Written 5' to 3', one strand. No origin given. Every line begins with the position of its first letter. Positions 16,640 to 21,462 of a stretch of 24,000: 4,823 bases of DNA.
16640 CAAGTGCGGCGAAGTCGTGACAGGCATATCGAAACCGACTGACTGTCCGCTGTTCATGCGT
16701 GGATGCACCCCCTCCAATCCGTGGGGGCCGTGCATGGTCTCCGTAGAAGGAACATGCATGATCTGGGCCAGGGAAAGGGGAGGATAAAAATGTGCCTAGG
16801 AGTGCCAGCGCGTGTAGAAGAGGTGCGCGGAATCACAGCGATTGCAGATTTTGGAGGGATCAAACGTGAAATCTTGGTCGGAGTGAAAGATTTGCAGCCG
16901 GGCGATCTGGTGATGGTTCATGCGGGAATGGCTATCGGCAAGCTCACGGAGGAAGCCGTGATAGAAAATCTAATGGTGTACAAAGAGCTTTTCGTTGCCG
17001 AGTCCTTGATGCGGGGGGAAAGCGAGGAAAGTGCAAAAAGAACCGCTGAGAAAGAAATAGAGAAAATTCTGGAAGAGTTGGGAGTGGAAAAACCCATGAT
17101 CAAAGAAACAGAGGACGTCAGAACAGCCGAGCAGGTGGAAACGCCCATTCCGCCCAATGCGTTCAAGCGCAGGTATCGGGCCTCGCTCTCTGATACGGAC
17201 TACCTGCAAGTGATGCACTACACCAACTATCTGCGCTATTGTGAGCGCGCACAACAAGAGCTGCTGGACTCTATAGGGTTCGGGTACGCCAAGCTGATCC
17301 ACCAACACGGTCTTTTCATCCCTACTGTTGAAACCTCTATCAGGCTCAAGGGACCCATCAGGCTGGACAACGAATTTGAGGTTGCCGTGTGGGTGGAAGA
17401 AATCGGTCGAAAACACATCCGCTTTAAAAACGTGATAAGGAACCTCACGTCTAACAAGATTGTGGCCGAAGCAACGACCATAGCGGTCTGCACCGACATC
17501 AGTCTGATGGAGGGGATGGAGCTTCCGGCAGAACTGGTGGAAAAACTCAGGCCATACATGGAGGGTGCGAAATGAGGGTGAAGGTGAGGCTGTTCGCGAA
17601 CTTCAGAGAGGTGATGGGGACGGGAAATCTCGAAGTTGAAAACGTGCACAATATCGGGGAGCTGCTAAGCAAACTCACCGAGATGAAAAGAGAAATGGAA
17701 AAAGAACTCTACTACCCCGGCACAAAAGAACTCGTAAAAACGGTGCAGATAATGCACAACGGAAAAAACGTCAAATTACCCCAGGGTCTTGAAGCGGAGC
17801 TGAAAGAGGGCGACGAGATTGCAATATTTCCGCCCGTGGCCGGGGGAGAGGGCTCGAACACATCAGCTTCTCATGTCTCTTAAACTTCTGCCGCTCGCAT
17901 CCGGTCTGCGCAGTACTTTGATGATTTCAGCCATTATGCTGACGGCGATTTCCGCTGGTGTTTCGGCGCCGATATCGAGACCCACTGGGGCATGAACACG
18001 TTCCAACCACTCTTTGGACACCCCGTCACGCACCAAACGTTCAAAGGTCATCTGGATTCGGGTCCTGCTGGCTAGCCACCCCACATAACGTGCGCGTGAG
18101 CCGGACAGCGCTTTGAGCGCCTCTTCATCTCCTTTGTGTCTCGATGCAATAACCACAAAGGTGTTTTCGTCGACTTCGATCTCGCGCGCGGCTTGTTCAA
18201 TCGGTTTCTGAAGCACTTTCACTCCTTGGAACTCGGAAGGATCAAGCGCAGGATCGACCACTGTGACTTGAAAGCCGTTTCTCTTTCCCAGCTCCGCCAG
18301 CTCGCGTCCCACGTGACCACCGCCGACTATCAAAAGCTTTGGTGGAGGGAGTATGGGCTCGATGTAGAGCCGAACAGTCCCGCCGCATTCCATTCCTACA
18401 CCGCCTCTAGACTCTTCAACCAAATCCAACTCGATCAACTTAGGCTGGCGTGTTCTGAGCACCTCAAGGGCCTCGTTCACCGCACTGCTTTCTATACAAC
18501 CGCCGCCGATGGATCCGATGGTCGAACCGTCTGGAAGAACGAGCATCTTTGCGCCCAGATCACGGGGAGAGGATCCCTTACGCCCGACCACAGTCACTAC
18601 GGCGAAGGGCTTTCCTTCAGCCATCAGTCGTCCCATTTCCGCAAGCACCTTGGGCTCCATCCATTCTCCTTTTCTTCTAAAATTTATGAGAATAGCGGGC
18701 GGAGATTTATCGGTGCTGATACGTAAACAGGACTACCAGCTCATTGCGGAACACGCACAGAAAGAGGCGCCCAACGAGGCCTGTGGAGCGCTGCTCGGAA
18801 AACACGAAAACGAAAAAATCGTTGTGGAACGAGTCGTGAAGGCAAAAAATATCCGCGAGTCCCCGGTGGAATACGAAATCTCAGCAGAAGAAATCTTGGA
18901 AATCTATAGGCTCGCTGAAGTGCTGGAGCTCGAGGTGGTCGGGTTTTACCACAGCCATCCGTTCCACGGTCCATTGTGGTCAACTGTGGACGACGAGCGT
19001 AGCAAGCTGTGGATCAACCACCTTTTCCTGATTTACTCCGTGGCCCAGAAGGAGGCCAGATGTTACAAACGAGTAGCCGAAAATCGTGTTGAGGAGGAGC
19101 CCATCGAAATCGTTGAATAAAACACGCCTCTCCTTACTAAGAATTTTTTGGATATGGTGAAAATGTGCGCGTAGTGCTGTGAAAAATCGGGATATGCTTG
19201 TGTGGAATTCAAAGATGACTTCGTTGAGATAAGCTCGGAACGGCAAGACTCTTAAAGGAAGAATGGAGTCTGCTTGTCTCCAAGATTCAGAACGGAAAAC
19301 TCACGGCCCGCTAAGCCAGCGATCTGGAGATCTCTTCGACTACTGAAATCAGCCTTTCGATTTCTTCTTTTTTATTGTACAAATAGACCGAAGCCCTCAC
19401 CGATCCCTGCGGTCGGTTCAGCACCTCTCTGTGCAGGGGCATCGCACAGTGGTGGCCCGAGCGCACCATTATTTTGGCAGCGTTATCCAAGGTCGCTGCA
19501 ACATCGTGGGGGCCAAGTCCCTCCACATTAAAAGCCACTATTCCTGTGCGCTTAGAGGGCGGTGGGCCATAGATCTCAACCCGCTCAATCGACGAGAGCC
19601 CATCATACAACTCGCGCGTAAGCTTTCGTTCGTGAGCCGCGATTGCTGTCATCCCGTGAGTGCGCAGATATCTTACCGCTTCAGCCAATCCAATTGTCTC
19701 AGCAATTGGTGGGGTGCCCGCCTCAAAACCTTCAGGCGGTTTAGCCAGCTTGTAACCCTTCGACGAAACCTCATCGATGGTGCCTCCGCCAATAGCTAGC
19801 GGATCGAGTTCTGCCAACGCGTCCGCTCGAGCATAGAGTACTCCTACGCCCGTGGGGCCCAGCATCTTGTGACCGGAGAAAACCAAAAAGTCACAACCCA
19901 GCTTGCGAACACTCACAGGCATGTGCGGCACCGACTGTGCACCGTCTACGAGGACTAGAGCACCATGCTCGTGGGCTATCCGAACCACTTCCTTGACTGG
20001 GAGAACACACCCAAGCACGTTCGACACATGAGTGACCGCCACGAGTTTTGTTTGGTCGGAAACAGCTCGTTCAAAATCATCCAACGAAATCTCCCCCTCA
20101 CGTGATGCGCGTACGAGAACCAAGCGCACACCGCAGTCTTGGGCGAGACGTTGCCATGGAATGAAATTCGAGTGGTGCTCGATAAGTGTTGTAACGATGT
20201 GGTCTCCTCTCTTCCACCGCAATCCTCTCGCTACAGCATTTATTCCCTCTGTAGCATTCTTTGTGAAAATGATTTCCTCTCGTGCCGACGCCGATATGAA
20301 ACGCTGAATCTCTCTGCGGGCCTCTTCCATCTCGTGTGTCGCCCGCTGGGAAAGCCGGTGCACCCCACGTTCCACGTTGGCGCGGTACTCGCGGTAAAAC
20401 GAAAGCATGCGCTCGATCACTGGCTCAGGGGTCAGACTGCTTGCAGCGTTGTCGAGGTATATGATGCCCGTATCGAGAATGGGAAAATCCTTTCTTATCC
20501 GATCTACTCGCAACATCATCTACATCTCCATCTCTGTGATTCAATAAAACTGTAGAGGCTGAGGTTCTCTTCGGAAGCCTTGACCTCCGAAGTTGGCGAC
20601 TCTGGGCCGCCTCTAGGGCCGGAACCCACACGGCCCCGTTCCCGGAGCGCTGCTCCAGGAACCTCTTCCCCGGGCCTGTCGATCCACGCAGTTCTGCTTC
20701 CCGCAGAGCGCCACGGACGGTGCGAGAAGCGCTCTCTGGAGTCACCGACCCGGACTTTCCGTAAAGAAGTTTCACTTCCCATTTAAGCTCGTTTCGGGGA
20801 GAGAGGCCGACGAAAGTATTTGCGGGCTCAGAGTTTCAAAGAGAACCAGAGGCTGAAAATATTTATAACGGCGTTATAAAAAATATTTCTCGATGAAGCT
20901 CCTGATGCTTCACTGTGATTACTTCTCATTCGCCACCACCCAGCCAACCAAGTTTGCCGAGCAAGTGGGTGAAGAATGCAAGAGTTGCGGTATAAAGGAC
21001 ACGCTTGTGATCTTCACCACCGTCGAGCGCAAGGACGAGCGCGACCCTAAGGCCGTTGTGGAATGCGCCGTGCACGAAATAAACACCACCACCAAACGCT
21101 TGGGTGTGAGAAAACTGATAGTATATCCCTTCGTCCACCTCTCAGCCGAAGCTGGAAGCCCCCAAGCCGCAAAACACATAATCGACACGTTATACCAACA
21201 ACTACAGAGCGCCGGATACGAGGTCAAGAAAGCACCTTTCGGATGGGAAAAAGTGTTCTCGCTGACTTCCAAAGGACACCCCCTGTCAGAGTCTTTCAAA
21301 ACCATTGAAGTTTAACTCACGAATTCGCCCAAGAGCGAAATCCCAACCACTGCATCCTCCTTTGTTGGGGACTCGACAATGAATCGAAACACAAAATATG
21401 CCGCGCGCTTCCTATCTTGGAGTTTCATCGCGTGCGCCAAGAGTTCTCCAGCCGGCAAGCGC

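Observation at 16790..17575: HypC fused to a 4HBT-type acyl-CoA thioesterase domain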

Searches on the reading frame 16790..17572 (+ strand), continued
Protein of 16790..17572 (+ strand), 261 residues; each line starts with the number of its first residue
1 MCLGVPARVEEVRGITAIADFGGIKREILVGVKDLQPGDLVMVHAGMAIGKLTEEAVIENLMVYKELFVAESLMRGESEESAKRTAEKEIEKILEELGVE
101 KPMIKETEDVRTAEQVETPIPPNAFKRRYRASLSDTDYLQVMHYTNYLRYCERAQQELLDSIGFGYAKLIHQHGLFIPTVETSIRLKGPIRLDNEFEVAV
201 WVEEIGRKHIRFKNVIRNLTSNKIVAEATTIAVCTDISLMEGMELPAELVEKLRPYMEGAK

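Call 58: find_related_loci(query=A3, collection=metagenome_contigs, flank=5000)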
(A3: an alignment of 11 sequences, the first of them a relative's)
Query A3 (139 aa) in metagenome_contigs; peptide patterns used: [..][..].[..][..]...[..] (x = any residue, [..] = any of these).
600 stretches matched a pattern (row limit reached: there are more); 565 encode a relative of the query (tblastn E <= 1e-3); the best 80 are kept; 80 distinct loci.
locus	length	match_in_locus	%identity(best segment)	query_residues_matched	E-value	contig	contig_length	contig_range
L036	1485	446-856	58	1-137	5e-58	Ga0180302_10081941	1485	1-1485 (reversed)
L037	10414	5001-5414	58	1-139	3e-51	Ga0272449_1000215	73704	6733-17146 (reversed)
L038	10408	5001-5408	58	1-137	1e-50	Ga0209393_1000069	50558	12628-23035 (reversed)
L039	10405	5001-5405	56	1-136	9e-50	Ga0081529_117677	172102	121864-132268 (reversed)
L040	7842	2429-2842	56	1-139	7e-50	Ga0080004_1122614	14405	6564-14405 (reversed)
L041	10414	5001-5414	55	1-139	8e-50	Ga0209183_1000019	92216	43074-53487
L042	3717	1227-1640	56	1-139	7e-50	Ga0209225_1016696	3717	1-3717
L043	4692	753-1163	58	1-137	7e-49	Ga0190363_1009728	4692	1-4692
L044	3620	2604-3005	56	1-135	2e-48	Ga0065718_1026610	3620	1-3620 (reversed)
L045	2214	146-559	55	1-138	5e-48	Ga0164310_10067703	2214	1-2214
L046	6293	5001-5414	55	1-138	1e-47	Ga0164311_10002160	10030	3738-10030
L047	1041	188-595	54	1-136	4e-50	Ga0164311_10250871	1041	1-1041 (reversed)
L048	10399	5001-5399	55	2-135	3e-47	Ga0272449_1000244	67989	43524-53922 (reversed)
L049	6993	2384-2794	55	1-137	9e-47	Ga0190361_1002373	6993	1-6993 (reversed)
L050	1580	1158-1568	53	1-137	8e-48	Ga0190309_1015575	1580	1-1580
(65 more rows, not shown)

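Call 68: find_encoding_contigs(protein=P0057, flank=5000, max_places=2)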
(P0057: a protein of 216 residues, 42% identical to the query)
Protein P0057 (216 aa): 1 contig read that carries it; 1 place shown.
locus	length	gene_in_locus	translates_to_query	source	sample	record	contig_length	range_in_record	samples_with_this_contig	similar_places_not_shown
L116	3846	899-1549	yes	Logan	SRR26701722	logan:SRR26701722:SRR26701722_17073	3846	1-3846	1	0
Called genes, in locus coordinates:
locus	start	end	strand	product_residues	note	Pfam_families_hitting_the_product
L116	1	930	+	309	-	?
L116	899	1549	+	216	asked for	PF01455:HupF_HypC, PF13279:4HBT_2, PF03061:4HBT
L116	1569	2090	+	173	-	PF00334:NDK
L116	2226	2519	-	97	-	PF01883:FeS_assembly_P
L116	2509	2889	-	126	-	PF01592:NifU_N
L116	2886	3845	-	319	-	?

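Call 69: find_encoding_contigs(protein=P0036, flank=10000, max_places=1)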
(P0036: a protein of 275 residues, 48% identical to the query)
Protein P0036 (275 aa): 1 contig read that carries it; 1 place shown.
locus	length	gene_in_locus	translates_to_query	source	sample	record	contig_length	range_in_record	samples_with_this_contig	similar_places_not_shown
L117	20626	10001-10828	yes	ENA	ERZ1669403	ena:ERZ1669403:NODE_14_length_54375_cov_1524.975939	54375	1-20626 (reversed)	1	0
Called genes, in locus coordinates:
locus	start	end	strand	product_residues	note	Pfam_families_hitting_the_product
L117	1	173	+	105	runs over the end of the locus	-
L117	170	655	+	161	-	-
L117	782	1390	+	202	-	-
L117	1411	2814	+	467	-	PF01058:Oxidored_q6, PF14720:NiFe_hyd_SSU_C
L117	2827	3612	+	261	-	-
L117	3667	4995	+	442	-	PF12797:Fer4_2 (faint), PF13183:Fer4_8, PF13237:Fer4_10 (faint), PF13534:Fer4_17 (weak)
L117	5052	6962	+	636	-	PF00374:NiFeSe_Hases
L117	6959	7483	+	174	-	PF01750:HycI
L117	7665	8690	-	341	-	PF00586:AIRS, PF02769:AIRS_C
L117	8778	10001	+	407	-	PF01924:HypD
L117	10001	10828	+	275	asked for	PF01455:HupF_HypC, PF13279:4HBT_2, PF03061:4HBT (weak)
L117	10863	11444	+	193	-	-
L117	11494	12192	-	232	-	PF10609:ParA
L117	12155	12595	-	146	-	PF01155:HypA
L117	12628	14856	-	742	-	PF00708:Acylphosphatase, PF07503:zf-HYPF, PF01300:Sua5_yciO_yrdC, PF17788:HypF_C, PF00814:TsaD (faint), PF22521:HypF_C_2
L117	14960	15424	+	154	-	PF01155:HypA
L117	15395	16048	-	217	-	-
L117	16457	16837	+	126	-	-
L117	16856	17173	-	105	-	-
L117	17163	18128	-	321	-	PF09651:Cas_APE2256, PF22165:WHD_SSO1393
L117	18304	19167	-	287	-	PF28217:FAM81B, PF01442:Apolipoprotein, PF27442:TatB_C (faint)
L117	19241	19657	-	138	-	PF01934:HepT-like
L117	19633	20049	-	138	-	PF01909:NTP_transf_2 (weak), PF18765:Polbeta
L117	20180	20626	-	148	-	?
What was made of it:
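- L117 carries NiFe SSU, LSU and hycI, then hypE, hypD, the fusion, a ParA-type ATPase, hypA and hypF (call 69).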

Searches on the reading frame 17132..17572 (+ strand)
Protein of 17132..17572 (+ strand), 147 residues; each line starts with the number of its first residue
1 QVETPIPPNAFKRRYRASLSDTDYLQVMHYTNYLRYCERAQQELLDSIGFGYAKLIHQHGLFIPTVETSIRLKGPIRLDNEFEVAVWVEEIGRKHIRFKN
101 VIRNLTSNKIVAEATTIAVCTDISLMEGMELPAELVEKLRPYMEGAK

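Call 25: search_solved_structures(query=window:17132-17572:+, max_evalue=0.01, show_alignments=3)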
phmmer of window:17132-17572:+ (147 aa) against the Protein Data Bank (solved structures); distinct sequences matched with E-value up to 0.01: 14.
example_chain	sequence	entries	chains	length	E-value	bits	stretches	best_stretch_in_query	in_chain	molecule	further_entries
5v10_A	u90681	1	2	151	1.2e-16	64.4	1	10-133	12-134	Uncharacterized protein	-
2egi_A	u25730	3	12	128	2.1e-10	44.2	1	13-116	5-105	Hypothetical protein aq_1494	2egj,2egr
1z54_A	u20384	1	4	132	1e-07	35.5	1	14-120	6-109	probable thioesterase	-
1s5u_A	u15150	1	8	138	1.1e-07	35.4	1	11-139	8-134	Protein ybgC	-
5kl9_A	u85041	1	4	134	1.2e-07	35.2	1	11-138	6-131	Acyl-CoA thioester hydrolase YbgC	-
6fdg_A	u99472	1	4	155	1.6e-07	34.8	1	17-121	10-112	4-hydroxybenzoyl-CoA thioesterase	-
5t06_A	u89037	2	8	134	1.4e-06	31.8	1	11-138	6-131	Acyl-CoA thioester hydrolase YbgC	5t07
5wh9_A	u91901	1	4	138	8.5e-05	26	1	14-94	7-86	4-hydroxybenzoyl-CoA thioesterase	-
1njk_A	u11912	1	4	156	0.00016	25.2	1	23-145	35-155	Hypothetical protein ybaW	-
2gf6_A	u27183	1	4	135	0.00016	25.2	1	19-139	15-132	Conserved hypothetical protein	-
3hm0_A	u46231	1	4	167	0.0005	23.5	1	14-93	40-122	Probable Thioesterase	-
3r87_A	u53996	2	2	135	0.0025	21.3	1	19-67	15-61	Putative uncharacterized protein | ORF6 thioesterase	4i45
4k00_A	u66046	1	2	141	0.0028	21.1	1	14-124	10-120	1,4-dihydroxy-2-naphthoyl-CoA hydrolase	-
2pzh_A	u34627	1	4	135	0.0041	20.6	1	14-45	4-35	Hypothetical protein HP_0496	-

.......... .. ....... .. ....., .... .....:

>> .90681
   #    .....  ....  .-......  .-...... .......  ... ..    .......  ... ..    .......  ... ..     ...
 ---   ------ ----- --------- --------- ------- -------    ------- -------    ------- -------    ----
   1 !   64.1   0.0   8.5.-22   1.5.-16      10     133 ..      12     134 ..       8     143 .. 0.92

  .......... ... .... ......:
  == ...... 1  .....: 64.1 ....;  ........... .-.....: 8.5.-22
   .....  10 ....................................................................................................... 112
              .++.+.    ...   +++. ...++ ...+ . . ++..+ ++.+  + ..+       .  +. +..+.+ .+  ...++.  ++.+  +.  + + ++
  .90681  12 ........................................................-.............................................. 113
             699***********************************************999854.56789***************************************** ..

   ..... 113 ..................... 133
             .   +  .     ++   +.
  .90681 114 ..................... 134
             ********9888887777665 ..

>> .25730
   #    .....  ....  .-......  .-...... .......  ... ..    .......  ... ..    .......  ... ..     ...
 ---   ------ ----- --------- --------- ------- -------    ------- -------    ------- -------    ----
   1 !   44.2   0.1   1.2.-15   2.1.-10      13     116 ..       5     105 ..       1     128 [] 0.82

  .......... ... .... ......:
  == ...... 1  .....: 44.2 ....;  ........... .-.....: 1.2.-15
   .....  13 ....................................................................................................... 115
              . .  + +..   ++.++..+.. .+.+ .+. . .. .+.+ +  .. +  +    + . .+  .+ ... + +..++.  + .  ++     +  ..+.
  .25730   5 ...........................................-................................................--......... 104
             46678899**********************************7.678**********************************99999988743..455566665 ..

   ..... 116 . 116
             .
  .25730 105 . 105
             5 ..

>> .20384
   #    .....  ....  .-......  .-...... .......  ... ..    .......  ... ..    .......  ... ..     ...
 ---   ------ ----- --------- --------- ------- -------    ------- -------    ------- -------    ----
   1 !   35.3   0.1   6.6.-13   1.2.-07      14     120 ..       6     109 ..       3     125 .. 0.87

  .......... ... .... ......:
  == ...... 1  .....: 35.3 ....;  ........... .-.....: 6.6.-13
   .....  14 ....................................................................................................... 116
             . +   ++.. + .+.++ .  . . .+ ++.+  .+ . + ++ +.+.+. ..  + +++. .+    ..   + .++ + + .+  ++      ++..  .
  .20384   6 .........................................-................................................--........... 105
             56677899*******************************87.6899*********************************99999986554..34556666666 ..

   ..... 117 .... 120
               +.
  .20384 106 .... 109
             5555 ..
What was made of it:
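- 17150..17572 (+): YbgC/4HBT-class hotdog thioesterase domain (residues 121-261). The catalytic Asp137 codon is at 17198-17200. PDB sequence hits: 5v10 at E 1e-16, and YbgC 1s5u and 5kl9 (call 25).
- On 4HBT/YbgC-class hotdog thioesterases (PF13279, PF03061): D137 in SDTD aligns with the DTD of 5v10 and the corresponding ETD of 2egi and 1z54 (call 25).
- Closest known: YbgC/FadM/4HBT-class. Same: Sequence similarity reaches E 1e-16 (call 25).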

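Call 28: find_homologous_proteins(query=window:17132-17572:+, max_evalue=0.00001)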
Query window:17132-17572:+ (147 aa): 3 proteins with E <= 0.00001 among 14 candidates.
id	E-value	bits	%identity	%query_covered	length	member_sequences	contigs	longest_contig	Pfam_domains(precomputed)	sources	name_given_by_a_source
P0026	7.7e-61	222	70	92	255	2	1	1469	PF03061.29,PF01455.24,PF13279.13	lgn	-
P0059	5.1e-53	197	63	94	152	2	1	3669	PF03061.29,PF13279.13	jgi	jgi:acyl-CoA thioester hydrolase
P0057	9.2e-42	160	53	93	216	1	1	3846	PF03061.29,PF01455.24,PF13279.13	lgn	-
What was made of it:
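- Tried and rejected: Word-index search with the thioesterase domain alone: it returned only 3 family members and was uninformative (call 28).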

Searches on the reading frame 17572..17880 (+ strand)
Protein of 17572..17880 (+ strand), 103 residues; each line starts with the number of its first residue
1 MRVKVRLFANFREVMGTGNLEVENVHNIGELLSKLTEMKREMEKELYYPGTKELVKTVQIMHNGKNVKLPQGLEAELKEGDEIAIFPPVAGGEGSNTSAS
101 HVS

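Call 4: search_protein_families(library=pfam, proteins=[window:17572-17880:+], max_evalue=0.01)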
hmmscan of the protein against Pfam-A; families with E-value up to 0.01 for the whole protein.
window:17572-17880:+ (103 aa): 1 family
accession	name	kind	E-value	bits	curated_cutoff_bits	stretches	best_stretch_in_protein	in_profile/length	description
PF02597.26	ThiS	-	1.9e-15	57.6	22.5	1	5-92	1-76/76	ThiS family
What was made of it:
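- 17572..17883 (+): SAMP1/MoaD-like ubiquitin-fold gene (103 aa). Its ATG overlaps the fusion's TGA (ATGA). The Gly-Gly is followed by an 11-aa tail. It is probably co-transcribed; a functional link is uncertain. Pfam ThiS (call 4).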

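Call 34: search_protein_families(library=ncbifam, proteins=[window:17572-17880:+], max_evalue=0.001)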
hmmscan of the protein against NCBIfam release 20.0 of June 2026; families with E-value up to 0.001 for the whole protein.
window:17572-17880:+ (103 aa): 4 families
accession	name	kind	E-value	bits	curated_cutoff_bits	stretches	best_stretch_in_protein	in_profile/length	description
TIGR01687.1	moaD_arch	subfamily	6.9e-23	81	49.5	1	3-92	1-88/88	MoaD family protein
NF041918.1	SAMP1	equivalog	7.1e-23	81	60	1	3-92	1-91/91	ubiquitin-like small modifier protein 1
TIGR01682.1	moaD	equivalog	2.1e-10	41.3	66.15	1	3-92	1-80/80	molybdopterin converting factor subunit 1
NF008347.0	PRK11130.1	equivalog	5.3e-09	36.5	94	1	3-92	2-81/81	molybdopterin synthase sulfur carrier subunit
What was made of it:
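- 17572..17883 (+): NCBIfam SAMP1 scores 81 bits against a cutoff of 60 (call 34).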

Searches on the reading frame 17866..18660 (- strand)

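Call 4: search_protein_families(library=pfam, proteins=[window:17866-18660:-], max_evalue=0.01)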
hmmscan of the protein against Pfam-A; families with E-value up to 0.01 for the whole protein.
window:17866-18660:- (265 aa): 8 families
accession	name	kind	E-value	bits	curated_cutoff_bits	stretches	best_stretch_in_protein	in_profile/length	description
PF13478.12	XdhC_C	-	2.1e-36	125.6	29.7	1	109-246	1-125/125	XdhC Rossmann domain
PF02625.21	XdhC_CoxI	-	2.8e-25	88.4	24.3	1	13-78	2-67/68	XdhC and CoxI family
PF13241.12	NAD_binding_7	-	0.00061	20.8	22.1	1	108-175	9-71/104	Putative NAD(P)-binding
PF00070.33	Pyr_redox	-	0.00099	20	22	1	108-162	1-56/82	Pyridine nucleotide-disulphide oxidoreductase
PF02826.25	2-Hacid_dh_C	-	0.0032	17.3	25.1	1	108-149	38-80/178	D-isomer specific 2-hydroxyacid dehydrogenase, NAD binding domain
PF02737.24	3HCDH_N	-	0.0052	17.2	22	1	110-178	3-70/180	3-hydroxyacyl-CoA dehydrogenase, NAD binding domain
PF07992.20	Pyr_redox_2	-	0.0059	16.5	26.1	0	107-141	143-177/291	Pyridine nucleotide-disulphide oxidoreductase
PF03435.24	Sacchrp_dh_NADP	-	0.0068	17.2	25.1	0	110-150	2-49/129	Saccharopine dehydrogenase NADP binding domain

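Call 34: search_protein_families(library=ncbifam, proteins=[window:17866-18660:-], max_evalue=0.001)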
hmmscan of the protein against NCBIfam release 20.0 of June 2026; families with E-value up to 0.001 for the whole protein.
window:17866-18660:- (265 aa): 4 families
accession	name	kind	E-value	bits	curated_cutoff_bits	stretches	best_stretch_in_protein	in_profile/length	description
NF045664.1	XdhC_rel_AOR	equivalog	1.2e-61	209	350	2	97-249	185-343/346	XdhC family aldehyde oxidoreductase maturation factor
TIGR02964.1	xanthine_xdhC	equivalog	7e-33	114.2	161.6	1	21-247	2-246/246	xanthine dehydrogenase accessory protein XdhC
TIGR01350.1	lipoamide_DH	equivalog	0.00017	20.4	408.8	1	106-155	170-222/461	dihydrolipoyl dehydrogenase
NF004675.0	PRK06019.1-1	equivalog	0.00055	18.8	375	0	107-140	10-43/375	5-(carboxyamino)imidazole ribonucleotide synthase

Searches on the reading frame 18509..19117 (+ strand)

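Call 4: search_protein_families(library=pfam, proteins=[window:18509-19117:+], max_evalue=0.01)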
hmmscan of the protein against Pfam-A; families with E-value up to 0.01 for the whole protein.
window:18509-19117:+ (203 aa): 2 families
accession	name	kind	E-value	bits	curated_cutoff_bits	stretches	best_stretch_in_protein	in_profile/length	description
PF14464.11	Prok-JAB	-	4.7e-18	65.6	25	1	76-186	5-111/114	Prokaryotic homologs of the JAB domain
PF01398.27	JAB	-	4.3e-07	30.2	22.5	1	69-161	6-104/117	JAB1/Mov34/MPN/PAD-1 ubiquitin protease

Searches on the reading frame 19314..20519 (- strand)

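Call 4: search_protein_families(library=pfam, proteins=[window:19314-20519:-], max_evalue=0.01)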
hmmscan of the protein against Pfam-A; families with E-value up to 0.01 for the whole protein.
window:19314-20519:- (402 aa): 6 families
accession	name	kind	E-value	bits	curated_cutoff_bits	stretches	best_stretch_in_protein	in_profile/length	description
PF00266.25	Aminotran_5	-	5.8e-142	473.5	21.5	1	20-390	1-371/371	Aminotransferase class-V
PF00155.27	Aminotran_1_2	-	1.2e-11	44.9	19.7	1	61-196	41-189/361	Aminotransferase class I and II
PF01053.26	Cys_Met_Meta_PP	-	1.5e-08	34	27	1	103-221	89-201/381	Cys/Met metabolism PLP-dependent enzyme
PF01041.23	DegT_DnrJ_EryC1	-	2.1e-07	30.9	19.8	1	80-198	39-151/360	DegT/DnrJ/EryC1/StrS aminotransferase family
PF01212.27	Beta_elim_lyase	-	5.4e-07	29.6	27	1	80-236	47-217/288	Beta-eliminating lyase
PF03841.19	SelA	-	7.7e-05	22.3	22.8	1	125-238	107-233/367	L-seryl-tRNA selenium transferase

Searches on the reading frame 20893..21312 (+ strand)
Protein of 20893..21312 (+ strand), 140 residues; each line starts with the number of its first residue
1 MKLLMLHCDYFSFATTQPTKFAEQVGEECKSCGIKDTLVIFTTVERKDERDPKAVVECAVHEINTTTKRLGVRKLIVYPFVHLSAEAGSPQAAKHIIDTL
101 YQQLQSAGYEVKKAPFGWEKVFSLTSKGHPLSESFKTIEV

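Call 6: search_protein_families(library=pfam, proteins=[window:20893-21312:+], max_evalue=0.001)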
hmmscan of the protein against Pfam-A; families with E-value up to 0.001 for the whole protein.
window:20893-21312:+ (140 aa): 1 family
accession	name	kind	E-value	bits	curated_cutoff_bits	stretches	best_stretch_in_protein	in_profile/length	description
PF08915.16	tRNA-Thr_ED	-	3.1e-43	147.6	30.2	1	1-138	1-137/137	Archaea-specific editing domain of threonyl-tRNA synthetase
